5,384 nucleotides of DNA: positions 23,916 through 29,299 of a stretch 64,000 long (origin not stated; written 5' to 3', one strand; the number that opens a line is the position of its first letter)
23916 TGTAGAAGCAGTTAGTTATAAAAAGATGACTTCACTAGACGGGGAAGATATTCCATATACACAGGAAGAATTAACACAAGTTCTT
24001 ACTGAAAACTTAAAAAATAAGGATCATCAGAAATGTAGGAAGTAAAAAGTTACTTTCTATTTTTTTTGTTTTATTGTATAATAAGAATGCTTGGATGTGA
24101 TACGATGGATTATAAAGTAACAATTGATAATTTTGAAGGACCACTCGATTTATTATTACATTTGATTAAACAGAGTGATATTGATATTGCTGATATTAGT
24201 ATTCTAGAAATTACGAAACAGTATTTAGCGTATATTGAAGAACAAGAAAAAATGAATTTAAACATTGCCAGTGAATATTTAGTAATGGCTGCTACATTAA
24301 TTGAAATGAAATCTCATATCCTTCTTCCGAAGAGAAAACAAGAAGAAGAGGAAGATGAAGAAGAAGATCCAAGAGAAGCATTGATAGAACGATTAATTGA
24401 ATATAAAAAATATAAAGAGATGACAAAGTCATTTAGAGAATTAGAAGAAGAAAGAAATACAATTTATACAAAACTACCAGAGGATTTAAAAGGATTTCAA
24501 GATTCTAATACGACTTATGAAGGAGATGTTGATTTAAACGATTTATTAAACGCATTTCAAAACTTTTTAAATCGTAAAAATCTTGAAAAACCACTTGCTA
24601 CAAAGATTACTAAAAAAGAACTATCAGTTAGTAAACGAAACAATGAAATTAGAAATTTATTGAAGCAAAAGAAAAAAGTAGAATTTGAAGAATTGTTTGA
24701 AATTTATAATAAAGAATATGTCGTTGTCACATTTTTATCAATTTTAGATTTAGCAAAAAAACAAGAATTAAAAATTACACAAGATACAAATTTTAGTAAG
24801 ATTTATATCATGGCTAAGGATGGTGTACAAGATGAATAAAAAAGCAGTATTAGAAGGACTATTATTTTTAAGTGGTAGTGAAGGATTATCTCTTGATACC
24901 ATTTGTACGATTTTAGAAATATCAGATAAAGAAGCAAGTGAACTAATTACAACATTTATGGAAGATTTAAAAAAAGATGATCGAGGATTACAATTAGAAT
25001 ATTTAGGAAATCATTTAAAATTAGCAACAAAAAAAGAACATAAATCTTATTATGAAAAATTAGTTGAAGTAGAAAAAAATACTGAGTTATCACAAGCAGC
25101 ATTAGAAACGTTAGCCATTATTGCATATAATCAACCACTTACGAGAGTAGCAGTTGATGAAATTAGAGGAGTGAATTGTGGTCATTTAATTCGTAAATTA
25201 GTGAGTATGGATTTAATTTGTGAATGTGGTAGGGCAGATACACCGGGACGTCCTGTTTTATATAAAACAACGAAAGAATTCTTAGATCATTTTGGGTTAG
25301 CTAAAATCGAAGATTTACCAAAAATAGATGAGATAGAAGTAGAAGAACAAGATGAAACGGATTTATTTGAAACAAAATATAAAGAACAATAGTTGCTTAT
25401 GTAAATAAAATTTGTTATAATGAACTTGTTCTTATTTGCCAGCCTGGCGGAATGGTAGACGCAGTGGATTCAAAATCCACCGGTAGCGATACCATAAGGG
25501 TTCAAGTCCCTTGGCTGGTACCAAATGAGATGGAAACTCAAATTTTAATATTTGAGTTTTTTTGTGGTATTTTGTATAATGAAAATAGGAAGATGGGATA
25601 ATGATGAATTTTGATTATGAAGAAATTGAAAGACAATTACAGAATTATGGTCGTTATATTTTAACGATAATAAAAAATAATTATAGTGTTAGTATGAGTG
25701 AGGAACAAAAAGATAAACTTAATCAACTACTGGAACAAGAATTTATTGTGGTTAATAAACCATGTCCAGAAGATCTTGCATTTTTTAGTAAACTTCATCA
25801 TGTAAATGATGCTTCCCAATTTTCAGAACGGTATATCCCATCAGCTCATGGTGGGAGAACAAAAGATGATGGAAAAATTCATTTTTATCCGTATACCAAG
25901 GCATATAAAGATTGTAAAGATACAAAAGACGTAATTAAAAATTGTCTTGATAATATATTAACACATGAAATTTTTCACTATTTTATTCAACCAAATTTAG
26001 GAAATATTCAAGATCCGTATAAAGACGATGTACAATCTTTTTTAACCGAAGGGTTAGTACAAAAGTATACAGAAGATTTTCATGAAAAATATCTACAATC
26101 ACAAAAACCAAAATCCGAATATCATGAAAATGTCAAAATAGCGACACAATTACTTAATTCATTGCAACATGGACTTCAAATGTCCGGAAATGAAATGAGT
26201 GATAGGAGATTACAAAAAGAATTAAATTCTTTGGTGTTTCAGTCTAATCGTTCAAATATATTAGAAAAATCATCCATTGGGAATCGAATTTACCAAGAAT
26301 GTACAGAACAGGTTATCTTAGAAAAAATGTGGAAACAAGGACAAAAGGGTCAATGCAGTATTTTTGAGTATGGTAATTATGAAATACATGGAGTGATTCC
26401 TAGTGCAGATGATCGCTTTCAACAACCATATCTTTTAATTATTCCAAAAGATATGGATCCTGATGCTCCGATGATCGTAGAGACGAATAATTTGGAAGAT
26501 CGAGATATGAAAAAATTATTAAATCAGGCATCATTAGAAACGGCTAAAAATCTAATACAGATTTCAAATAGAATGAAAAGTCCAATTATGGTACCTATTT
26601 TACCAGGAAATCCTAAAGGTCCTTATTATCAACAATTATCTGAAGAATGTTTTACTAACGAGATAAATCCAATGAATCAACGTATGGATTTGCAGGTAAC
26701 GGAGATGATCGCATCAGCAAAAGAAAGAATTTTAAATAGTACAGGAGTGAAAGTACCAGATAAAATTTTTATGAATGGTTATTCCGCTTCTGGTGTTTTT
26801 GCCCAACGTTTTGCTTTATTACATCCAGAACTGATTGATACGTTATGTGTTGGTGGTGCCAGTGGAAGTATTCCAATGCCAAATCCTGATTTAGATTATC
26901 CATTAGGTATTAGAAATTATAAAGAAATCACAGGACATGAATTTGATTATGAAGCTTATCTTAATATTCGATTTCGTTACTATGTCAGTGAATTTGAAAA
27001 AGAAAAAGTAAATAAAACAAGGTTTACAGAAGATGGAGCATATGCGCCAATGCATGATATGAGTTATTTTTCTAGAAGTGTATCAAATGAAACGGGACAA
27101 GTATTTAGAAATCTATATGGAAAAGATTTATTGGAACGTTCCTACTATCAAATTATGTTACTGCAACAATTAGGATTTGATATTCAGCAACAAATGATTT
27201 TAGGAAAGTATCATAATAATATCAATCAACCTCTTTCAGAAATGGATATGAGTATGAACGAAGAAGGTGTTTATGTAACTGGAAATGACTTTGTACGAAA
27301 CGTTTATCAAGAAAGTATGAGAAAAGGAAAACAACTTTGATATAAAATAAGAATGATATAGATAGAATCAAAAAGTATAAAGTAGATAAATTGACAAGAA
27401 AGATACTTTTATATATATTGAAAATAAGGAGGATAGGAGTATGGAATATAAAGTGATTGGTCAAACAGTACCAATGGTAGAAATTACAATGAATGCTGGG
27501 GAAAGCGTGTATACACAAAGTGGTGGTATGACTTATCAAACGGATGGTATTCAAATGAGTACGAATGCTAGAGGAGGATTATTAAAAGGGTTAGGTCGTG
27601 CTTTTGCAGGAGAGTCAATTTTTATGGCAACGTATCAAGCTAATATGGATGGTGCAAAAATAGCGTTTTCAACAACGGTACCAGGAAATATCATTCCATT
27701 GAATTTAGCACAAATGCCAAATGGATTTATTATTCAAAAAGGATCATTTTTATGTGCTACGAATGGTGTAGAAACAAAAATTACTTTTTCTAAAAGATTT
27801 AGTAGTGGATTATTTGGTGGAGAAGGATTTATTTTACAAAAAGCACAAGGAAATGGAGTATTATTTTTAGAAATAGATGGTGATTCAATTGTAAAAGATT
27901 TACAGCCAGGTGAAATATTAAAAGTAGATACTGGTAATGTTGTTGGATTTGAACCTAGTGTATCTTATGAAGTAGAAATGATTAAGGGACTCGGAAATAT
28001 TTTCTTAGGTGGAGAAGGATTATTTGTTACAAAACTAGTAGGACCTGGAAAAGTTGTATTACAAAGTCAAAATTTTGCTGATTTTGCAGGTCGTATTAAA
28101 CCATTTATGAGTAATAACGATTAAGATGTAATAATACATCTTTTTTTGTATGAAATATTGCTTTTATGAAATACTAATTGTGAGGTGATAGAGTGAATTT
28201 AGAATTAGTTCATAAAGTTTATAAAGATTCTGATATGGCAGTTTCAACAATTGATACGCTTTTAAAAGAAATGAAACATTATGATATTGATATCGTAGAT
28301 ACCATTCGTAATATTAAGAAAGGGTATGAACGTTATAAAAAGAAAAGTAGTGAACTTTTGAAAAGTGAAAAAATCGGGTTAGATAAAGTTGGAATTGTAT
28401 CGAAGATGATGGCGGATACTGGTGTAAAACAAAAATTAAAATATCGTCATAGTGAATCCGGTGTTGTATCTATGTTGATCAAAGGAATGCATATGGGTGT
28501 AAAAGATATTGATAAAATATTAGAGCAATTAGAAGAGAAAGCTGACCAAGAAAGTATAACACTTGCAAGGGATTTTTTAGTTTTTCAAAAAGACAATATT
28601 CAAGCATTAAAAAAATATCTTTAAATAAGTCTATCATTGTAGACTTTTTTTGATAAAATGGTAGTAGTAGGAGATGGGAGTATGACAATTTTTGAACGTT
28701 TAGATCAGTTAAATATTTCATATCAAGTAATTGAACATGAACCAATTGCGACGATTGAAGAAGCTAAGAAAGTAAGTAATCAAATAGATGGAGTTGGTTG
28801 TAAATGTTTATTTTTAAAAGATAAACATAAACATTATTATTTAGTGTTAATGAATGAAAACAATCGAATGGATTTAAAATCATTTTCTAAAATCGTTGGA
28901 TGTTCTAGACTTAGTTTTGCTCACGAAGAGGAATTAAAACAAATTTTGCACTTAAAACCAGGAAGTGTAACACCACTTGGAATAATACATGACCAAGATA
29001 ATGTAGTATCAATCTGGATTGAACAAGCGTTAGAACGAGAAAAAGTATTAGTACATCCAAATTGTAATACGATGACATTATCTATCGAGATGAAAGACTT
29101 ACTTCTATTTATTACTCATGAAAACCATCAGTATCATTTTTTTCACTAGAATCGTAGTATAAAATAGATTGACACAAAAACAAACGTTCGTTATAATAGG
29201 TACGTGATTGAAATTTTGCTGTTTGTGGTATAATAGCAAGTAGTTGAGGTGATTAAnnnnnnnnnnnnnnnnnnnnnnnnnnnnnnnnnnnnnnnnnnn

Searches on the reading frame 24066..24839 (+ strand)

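Call 63: search_protein_families(library=pfam, proteins=[window:24066-24839:+], max_evalue=0.000001)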
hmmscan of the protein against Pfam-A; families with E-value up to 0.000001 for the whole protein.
window:24066-24839:+ (257 aa): 1 family
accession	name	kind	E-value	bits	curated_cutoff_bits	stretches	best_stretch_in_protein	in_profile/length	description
PF02616.19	SMC_ScpA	-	1.8e-46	159.4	24.6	1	33-249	1-230/232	Segregation and condensation protein ScpA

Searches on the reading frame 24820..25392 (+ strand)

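Call 63: search_protein_families(library=pfam, proteins=[window:24820-25392:+], max_evalue=0.000001)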
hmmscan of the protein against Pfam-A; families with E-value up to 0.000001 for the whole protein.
window:24820-25392:+ (190 aa): 1 family
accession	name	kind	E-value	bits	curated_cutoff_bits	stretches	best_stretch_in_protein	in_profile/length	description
PF04079.22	SMC_ScpB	-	4.4e-55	186.1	27.4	1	10-169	2-160/160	Segregation and condensation complex subunit ScpB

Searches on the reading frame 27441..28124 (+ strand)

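Call 63: search_protein_families(library=pfam, proteins=[window:27441-28124:+], max_evalue=0.000001)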
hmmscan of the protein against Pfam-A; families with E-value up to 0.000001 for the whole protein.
window:27441-28124:+ (227 aa): 1 family
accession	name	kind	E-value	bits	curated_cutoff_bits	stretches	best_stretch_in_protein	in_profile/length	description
PF01987.23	AIM24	-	1.3e-65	221.4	25.7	1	3-209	1-204/205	Mitochondrial biogenesis AIM24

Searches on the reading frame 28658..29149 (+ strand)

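Call 63: search_protein_families(library=pfam, proteins=[window:28658-29149:+], max_evalue=0.000001)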
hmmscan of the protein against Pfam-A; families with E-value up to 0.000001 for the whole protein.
window:28658-29149:+ (163 aa): 1 family
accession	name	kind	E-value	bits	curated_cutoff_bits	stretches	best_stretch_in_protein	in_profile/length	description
PF04073.20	tRNA_edit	-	2.2e-27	96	25.5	1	27-149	1-121/123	Aminoacyl-tRNA editing domain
